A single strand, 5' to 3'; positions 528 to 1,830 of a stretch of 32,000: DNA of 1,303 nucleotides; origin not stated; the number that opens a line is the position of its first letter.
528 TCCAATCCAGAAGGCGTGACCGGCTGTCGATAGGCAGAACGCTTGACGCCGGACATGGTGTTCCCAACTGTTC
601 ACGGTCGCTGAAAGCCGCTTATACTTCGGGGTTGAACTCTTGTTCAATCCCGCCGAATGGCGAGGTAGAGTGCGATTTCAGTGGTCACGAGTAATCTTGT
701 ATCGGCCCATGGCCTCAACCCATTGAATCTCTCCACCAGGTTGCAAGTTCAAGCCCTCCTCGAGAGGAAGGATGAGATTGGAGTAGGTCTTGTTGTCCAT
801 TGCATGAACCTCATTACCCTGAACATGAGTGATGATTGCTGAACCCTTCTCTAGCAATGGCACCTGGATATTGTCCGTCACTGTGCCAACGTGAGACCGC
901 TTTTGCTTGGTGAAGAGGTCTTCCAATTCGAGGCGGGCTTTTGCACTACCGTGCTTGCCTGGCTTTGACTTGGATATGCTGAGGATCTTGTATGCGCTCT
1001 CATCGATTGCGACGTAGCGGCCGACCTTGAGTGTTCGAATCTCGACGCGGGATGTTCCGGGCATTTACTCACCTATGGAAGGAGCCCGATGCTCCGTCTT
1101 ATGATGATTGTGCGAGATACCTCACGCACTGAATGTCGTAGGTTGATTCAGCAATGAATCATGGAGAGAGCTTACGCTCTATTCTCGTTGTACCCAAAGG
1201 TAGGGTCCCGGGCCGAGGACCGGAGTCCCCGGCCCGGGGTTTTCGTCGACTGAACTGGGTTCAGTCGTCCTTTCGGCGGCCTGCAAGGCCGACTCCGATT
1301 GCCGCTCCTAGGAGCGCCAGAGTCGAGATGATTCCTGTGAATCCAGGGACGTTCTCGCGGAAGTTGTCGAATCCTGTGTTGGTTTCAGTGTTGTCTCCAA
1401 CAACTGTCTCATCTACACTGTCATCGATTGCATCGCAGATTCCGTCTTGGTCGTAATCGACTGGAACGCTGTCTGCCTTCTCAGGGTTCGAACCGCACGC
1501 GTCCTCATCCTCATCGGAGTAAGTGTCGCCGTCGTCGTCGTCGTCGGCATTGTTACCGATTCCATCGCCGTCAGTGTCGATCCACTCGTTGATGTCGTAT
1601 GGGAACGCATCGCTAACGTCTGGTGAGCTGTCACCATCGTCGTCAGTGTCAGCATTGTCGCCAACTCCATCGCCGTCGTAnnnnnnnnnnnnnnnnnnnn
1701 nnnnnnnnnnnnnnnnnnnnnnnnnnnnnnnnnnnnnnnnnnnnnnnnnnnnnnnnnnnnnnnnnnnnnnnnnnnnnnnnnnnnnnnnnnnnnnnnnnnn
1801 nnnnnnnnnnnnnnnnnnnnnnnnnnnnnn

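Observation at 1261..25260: One export signal, one anchor: eight ORFs from 25260 to 1261 look like a single 24-kb (~8,000-codon) archaeal surface-protein gene in pieces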

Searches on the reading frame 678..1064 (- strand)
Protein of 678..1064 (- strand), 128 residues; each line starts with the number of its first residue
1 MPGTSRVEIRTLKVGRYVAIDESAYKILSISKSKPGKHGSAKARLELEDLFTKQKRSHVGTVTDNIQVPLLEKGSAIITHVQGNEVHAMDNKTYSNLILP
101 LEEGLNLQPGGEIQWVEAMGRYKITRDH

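Call 7: search_protein_families(library=pfam, proteins=[window:678-1064:-], max_evalue=0.01)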
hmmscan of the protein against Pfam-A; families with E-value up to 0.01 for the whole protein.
window:678-1064:- (128 aa): 2 families
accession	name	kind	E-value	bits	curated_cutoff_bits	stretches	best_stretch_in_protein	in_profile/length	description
PF21485.3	IF5A-like_N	-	1.3e-11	44.6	27.1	1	5-57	4-56/63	Translation initiation factor 5A-like, N-terminal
PF08207.18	EFP_N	-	0.0011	19.3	23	1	11-56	4-48/58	Elongation factor P (EF-P) KOW-like domain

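Call 20: find_related_loci(query=window:678-1064:-, collection=genome_contigs, flank=10000)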
Query window:678-1064:- (128 aa) in genome_contigs; peptide patterns used: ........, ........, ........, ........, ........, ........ (x = any residue, [..] = any of these).
600 stretches matched a pattern (row limit reached: there are more); 578 encode a relative of the query (tblastn E <= 1e-3); the best 80 are kept; 80 distinct loci.
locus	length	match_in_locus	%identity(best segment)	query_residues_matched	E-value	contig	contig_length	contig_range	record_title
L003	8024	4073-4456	98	1-128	7e-83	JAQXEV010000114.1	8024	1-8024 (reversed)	MAG: Candidatus Thalassarchaeaceae archaeon isolate cluster2-bin.113 k141_4974752, whole genome shotgun sequence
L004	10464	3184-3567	98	1-128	7e-83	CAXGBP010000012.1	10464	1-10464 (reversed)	MAG TPA_asm: uncultured Candidatus Poseidoniales archaeon isolate ERR598971_concoct_120 genome assembly, contig: ERZ8330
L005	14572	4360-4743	97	1-128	3e-82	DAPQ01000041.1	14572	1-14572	MAG TPA_asm: Euryarchaeota archaeon UBA19 UBA19_contig_63666, whole genome shotgun sequence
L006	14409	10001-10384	97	1-128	5e-82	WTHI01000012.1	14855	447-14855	MAG: Methanobacteriota archaeon isolate PL34863bin_27 NODE_1934_length_14855_cov_73.028176, whole genome shotgun sequenc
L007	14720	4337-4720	96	1-128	1e-81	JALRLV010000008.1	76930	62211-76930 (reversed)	MAG: Candidatus Thalassarchaeaceae archaeon isolate WKH.41 NODE_8_length_76930_cov_11.351658, whole genome shotgun seque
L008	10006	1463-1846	96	1-128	1e-81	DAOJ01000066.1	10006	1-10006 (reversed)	MAG TPA_asm: Euryarchaeota archaeon UBA106 UBA106_contig_13047, whole genome shotgun sequence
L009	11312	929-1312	96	1-128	7e-82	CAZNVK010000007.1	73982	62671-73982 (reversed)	MAG TPA_asm: uncultured Candidatus Poseidoniales archaeon isolate SRP167671_co2_219 genome assembly, contig: NODE_420_le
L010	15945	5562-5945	95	1-128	4e-80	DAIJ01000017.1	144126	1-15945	MAG TPA_asm: Euryarchaeota archaeon UBA23 UBA23_contig_359, whole genome shotgun sequence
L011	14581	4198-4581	84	1-128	2e-73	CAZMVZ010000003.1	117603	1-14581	MAG TPA_asm: uncultured Candidatus Poseidoniales archaeon isolate SRP077602_co9_23 genome assembly, contig: NODE_55_leng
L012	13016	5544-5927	83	1-128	3e-73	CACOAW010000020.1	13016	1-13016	MAG: uncultured Candidatus Poseidoniales archaeon isolate AH-287-M04 genome assembly, contig: AH-287-M04_NODE_20, whole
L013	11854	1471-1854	83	1-128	3e-73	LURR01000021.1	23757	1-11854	MAG: Marine group II euryarchaeote REDSEA-S11_B3N4 scaffold21, whole genome shotgun sequence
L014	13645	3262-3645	83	1-128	1e-72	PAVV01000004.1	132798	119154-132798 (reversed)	MAG: Methanobacteriota archaeon isolate SAT1390 155894, whole genome shotgun sequence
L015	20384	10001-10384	83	1-128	1e-72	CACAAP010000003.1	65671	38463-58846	uncultured Candidatus Poseidoniales archaeon isolate AG-343-E09 genome assembly, contig: AG-343-E09_NODE_3, whole genome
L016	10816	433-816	80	1-128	4e-72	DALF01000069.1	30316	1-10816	MAG TPA_asm: Euryarchaeota archaeon UBA170 UBA170_contig_30731, whole genome shotgun sequence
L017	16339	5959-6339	83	1-127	2e-72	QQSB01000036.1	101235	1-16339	MAG: Candidatus Poseidoniales archaeon isolate bin_195 U_43193-36, whole genome shotgun sequence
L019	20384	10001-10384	84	1-128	1e-71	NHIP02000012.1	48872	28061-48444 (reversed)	MAG: Euryarchaeota archaeon TMED192 55479, whole genome shotgun sequence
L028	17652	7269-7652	81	1-128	6e-71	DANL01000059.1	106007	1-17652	MAG TPA_asm: Euryarchaeota archaeon UBA121 UBA121_contig_182, whole genome shotgun sequence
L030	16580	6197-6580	81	1-128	2e-70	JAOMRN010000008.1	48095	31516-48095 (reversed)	Methanobacteriota archaeon isolate AH-273-K03 AH-273-K03_NODE_8, whole genome shotgun sequence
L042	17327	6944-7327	76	1-128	4e-67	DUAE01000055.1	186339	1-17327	MAG TPA_asm: Candidatus Poseidoniales archaeon isolate UWMA-0266 NODE_89_length_186339_cov_1.329483, whole genome shotgu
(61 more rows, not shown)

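Call 58: find_encoding_contigs(protein=window:678-1064:-, flank=10000, max_places=8)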
Protein window:678-1064:- (128 aa): 23 contigs read that carry it; 8 places shown.
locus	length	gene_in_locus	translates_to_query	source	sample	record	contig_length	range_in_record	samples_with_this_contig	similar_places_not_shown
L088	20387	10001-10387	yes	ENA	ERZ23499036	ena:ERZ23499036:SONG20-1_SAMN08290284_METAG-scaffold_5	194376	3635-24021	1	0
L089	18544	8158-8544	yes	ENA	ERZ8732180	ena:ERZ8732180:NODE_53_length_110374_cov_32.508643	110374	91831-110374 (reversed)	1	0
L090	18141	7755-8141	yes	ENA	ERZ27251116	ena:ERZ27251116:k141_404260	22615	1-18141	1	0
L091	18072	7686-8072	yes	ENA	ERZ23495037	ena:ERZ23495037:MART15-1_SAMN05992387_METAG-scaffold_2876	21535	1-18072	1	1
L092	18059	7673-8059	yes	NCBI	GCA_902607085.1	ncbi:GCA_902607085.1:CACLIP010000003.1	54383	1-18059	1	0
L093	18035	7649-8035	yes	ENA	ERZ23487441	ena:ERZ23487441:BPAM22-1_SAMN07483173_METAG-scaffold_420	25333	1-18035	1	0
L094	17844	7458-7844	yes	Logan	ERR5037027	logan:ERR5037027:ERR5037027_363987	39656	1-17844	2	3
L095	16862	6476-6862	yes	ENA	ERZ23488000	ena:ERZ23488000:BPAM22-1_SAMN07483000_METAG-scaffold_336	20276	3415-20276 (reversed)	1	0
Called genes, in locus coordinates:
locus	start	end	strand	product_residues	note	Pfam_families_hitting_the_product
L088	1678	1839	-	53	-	-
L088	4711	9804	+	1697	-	PF18884:TSP3_bac (faint)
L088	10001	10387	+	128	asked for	PF21485:IF5A-like_N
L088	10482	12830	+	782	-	PF03169:OPT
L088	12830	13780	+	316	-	PF00892:EamA (weak)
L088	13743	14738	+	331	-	PF01975:SurE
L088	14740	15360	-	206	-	PF04013:Methyltrn_RNA_2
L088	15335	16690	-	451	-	PF02881:SRP54_N, PF13401:AAA_22 (faint), PF00448:SRP54, PF02978:SRP_SPB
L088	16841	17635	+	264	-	-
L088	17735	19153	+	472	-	PF02254:TrkA_N, PF13241:NAD_binding_7 (faint), PF02254:TrkA_N, PF02080:TrkA_C (weak)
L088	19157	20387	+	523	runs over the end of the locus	PF02386:TrkH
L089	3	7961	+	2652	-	?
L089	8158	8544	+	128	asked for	PF21485:IF5A-like_N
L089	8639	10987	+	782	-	PF03169:OPT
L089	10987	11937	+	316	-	PF00892:EamA (weak)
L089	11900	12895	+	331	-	PF01975:SurE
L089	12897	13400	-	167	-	PF04013:Methyltrn_RNA_2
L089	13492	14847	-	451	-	PF02881:SRP54_N, PF13401:AAA_22 (faint), PF00448:SRP54, PF02978:SRP_SPB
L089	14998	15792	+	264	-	-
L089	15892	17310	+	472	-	PF02254:TrkA_N, PF13241:NAD_binding_7 (faint), PF02254:TrkA_N, PF02080:TrkA_C (weak)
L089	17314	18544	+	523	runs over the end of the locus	PF02386:TrkH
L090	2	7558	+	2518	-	?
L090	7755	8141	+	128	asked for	PF21485:IF5A-like_N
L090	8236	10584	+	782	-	PF03169:OPT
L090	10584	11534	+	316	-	PF00892:EamA (weak)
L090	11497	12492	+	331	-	PF01975:SurE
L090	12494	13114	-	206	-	PF04013:Methyltrn_RNA_2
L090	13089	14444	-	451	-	PF02881:SRP54_N, PF13401:AAA_22 (faint), PF00448:SRP54, PF02978:SRP_SPB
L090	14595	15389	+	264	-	-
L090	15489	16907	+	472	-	PF02254:TrkA_N, PF13241:NAD_binding_7 (faint), PF02254:TrkA_N, PF02080:TrkA_C (weak)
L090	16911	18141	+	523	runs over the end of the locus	PF02386:TrkH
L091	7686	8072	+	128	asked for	PF21485:IF5A-like_N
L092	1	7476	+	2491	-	?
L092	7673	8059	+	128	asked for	PF21485:IF5A-like_N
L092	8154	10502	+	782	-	PF03169:OPT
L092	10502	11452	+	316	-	PF00892:EamA (weak)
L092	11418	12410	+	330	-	PF01975:SurE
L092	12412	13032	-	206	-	PF04013:Methyltrn_RNA_2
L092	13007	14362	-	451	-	PF02881:SRP54_N, PF13401:AAA_22 (faint), PF00448:SRP54, PF02978:SRP_SPB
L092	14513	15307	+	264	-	-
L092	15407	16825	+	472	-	PF02254:TrkA_N, PF13241:NAD_binding_7 (faint), PF02254:TrkA_N, PF02080:TrkA_C (weak)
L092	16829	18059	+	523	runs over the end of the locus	PF02386:TrkH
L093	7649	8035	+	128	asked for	PF21485:IF5A-like_N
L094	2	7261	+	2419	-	?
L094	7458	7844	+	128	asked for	PF21485:IF5A-like_N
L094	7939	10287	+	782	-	PF03169:OPT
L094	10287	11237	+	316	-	PF00892:EamA (weak)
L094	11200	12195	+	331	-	PF01975:SurE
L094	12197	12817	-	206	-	PF04013:Methyltrn_RNA_2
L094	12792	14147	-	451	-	PF02881:SRP54_N, PF13401:AAA_22 (faint), PF00448:SRP54, PF02978:SRP_SPB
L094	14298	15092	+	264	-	-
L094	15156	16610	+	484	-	PF02254:TrkA_N, PF13241:NAD_binding_7 (faint), PF02254:TrkA_N, PF02080:TrkA_C (weak)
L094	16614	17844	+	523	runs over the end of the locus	PF02386:TrkH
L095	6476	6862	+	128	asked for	PF21485:IF5A-like_N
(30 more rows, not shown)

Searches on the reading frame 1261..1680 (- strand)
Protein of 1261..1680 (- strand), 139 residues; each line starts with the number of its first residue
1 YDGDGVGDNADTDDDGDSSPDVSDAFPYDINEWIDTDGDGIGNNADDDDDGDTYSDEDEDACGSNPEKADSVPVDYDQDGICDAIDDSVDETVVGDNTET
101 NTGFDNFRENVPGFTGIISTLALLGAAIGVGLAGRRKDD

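Call 41: search_protein_families(library=ncbifam, proteins=[window:1261-1680:-], max_evalue=0.01)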
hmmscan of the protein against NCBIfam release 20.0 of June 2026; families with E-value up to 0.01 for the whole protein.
window:1261-1680:- (139 aa): 1 family
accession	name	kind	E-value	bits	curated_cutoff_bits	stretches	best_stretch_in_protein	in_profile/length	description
NF047638.1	throspo3_MtsC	equivalog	0.0011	18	350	1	2-89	114-209/428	cell-cell cohesion MYXO-CTERM protein MtsC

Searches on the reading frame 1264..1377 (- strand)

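Call 42: search_protein_families(library=ncbifam, proteins=[window:1264-1377:-], max_evalue=10)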
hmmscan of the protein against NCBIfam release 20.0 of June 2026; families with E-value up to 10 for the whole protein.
seq(38 aa): 1 family
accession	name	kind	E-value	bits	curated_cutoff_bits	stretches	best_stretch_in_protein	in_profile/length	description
TIGR02595.1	PEP_CTERM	domain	0.17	12.8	16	1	18-36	5-23/24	PEP-CTERM sorting domain-containing protein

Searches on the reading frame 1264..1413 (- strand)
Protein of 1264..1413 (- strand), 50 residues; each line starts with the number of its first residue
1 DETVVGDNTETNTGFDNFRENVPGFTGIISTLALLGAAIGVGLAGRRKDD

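Call 42: search_protein_families(library=ncbifam, proteins=[window:1264-1413:-], max_evalue=10)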
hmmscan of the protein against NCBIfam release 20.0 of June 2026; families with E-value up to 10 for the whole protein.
seq(50 aa): 1 family
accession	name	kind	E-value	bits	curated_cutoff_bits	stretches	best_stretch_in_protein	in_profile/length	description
TIGR02595.1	PEP_CTERM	domain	0.31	12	16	1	30-48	5-23/24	PEP-CTERM sorting domain-containing protein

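Call 43: search_protein_families(library=pfam, proteins=[window:1264-1413:-], max_evalue=1)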
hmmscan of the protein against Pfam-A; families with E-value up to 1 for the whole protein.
seq(50 aa): 1 family
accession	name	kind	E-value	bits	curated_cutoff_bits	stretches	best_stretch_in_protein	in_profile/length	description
PF07589.16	PEP-CTERM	-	0.18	12.4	20.7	1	30-48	6-24/24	PEP-CTERM motif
